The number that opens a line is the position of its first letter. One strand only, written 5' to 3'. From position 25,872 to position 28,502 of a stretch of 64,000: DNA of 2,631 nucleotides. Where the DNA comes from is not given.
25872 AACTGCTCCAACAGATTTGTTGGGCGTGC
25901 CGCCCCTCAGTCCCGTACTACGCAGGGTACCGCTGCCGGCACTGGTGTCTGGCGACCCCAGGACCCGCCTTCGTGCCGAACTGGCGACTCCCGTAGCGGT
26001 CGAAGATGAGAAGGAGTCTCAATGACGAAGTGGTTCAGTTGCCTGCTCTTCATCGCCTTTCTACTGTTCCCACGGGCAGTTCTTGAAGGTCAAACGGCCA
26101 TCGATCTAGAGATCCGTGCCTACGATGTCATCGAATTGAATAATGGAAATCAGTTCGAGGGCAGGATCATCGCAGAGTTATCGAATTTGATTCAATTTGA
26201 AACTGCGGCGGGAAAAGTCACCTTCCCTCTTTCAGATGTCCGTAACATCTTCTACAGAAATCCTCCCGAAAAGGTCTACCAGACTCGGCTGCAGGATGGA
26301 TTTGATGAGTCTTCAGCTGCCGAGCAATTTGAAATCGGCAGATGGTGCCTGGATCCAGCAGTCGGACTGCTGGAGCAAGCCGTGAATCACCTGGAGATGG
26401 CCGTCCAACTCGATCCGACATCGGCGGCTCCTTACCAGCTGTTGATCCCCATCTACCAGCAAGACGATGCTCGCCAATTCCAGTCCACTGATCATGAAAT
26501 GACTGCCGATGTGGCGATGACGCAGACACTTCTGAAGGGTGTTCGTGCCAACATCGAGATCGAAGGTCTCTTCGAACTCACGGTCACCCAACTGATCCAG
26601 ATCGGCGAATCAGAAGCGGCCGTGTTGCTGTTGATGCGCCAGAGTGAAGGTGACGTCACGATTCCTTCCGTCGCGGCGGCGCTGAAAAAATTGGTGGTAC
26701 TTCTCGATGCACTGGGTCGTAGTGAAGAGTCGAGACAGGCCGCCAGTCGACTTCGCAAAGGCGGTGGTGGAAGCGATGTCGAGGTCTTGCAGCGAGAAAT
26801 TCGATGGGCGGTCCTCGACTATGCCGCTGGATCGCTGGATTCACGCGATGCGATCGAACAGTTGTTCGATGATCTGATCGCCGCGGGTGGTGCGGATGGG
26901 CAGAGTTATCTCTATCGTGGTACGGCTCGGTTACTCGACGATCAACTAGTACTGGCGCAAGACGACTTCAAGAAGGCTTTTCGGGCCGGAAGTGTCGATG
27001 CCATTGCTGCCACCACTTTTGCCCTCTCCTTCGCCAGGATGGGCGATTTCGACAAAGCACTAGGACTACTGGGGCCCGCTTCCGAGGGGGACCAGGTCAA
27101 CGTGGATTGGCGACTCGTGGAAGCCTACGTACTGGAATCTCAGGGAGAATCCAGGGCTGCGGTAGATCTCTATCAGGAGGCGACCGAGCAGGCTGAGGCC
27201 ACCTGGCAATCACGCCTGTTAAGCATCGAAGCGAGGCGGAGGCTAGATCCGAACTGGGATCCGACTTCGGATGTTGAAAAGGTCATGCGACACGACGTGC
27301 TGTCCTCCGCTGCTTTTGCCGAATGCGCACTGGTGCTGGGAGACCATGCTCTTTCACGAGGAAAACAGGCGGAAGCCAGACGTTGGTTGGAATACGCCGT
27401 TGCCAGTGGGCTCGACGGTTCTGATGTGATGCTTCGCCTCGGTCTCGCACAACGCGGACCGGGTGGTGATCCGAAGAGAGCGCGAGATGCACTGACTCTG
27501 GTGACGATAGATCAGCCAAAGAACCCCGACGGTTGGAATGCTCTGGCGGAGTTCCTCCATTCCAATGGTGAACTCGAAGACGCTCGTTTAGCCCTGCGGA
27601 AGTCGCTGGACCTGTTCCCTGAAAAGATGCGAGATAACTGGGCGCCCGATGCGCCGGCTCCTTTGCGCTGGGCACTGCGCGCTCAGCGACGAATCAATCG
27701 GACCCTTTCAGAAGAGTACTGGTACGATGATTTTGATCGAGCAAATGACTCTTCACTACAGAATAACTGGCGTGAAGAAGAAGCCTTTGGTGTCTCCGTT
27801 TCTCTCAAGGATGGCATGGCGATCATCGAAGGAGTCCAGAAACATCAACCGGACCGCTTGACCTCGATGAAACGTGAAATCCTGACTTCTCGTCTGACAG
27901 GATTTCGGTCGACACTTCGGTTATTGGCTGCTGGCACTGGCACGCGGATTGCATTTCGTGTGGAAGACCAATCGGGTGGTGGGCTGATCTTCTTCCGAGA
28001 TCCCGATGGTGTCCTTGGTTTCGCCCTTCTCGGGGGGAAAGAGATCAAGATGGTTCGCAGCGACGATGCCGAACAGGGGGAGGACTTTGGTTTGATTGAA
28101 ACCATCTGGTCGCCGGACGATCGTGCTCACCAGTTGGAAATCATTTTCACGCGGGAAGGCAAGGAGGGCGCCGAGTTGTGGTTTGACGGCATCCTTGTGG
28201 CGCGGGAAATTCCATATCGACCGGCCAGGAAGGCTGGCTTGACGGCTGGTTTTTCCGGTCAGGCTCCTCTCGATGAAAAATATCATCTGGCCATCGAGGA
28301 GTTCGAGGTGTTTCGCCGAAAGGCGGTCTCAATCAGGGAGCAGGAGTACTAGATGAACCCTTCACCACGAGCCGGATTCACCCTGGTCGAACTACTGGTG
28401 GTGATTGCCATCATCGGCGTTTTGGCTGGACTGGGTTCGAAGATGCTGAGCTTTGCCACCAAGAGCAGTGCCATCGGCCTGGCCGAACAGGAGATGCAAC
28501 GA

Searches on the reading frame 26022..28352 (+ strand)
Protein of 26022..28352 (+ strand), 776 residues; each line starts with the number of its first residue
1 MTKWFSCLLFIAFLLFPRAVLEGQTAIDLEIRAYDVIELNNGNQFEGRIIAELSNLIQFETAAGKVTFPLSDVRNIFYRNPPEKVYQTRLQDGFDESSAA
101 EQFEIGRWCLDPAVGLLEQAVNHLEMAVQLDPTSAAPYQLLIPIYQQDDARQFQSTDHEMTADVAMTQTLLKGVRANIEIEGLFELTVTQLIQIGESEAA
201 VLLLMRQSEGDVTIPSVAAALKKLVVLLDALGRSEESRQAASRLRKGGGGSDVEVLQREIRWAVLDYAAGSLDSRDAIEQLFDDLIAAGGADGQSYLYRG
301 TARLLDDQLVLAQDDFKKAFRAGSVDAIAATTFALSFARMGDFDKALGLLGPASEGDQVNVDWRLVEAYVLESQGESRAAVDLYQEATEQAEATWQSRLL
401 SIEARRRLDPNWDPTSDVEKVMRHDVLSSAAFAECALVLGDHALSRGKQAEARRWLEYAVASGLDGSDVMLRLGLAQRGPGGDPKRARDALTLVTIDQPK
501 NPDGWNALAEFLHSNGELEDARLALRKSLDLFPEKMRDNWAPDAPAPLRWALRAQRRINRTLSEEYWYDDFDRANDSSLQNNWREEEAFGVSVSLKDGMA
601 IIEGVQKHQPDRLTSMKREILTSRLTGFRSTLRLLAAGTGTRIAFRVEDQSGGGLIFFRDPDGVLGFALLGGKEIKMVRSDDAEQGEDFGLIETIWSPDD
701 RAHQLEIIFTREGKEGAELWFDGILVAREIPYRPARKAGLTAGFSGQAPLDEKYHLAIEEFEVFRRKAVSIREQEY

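Call 6: search_protein_families(library=pfam, proteins=[window:26022-28352:+], max_evalue=0.1)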
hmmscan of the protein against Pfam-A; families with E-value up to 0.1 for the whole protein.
window:26022-28352:+ (776 aa): 12 families
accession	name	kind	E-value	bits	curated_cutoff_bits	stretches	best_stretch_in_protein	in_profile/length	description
PF13432.12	TPR_16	-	2.2e-13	50.8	32.7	2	482-533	11-62/65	Tetratricopeptide repeat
PF14559.12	TPR_19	-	1e-08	35.8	25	1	482-527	5-50/68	Tetratricopeptide repeat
PF13428.12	TPR_14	-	4e-08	33.6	23.5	1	502-534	1-33/44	Tetratricopeptide repeat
PF00515.34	TPR_1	-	4.1e-08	33.1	27.8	0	503-534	2-33/34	Tetratricopeptide repeat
PF07719.23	TPR_2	-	3.8e-07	30.2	27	1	502-534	1-33/34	Tetratricopeptide repeat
PF13431.12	TPR_17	-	1.6e-06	28.4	24.4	1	498-522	9-33/34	Tetratricopeptide repeat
PF13174.12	TPR_6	-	3.8e-06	27.6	26.3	0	468-494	1-26/33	Tetratricopeptide repeat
PF13181.12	TPR_8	-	0.00011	22.5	25.7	0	504-534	3-33/34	Tetratricopeptide repeat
PF13424.12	TPR_12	-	0.00086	19.9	30.1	0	331-392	7-76/77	Tetratricopeptide repeat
PF23914.1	TPR_CcmH_CycH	-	0.0012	19.1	42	1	497-536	45-84/158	Cytochrome c-type biogenesis protein H TPR domain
PF13414.12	TPR_11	-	0.0072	16.4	26.8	0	117-138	10-31/42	TPR repeat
PF13176.12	TPR_7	-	0.028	14.9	27.9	0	369-389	7-29/36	Tetratricopeptide repeat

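Call 7: search_protein_families(library=ncbifam, proteins=[window:26022-28352:+], max_evalue=0.1)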
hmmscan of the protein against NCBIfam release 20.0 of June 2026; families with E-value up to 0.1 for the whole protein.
window:26022-28352:+ (776 aa): 9 families
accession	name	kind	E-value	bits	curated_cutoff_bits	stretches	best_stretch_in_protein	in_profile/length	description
TIGR02917.1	PEP_TPR_lipo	equivalog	1.4e-10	39.8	312.2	2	294-400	126-232/899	XrtA/PEP-CTERM system TPR-repeat protein PrsT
NF040959.1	MamA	equivalog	6.4e-09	35.5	200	1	300-389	78-167/204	magnetosome protein MamA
TIGR02521.1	type_IV_pilW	equivalog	3.5e-07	30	154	0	329-393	33-97/234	type IV pilus biogenesis/stability protein PilW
NF008757.0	PRK11788.1-5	equivalog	7.3e-05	22.1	363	1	337-460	190-309/388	lipopolysaccharide assembly protein LapB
NF047433.1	Lepto_7_Nterm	domain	0.00018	21.2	43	1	37-80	18-62/63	LA_0442/LA_0875 N-terminal domain-containing protein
NF033920.0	C39_PA2778_fam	equivalog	0.00082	18.9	150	0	471-531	192-253/255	PA2778 family cysteine peptidase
NF047371.1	FlcA_CTERM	equivalog_domain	0.012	14.1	300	0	486-536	331-381/646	periplasmic flagellar collar protein FlcA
NF047503.1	LB_137_fam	subfamily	0.058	12.6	200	1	35-77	14-56/288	LB_137 family protein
NF047558.1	TPR_END_plus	domain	0.084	12.8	32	0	118-133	16-31/56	TPR end-of-group domain-containing protein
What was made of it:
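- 26022..28352 (+): 776-aa secreted TPR protein immediately upstream of the major pilin gene. Pfam TPR_16 2e-13 and other TPR models; weak PilW/PrsT-type TPR hits (calls 6, 7).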
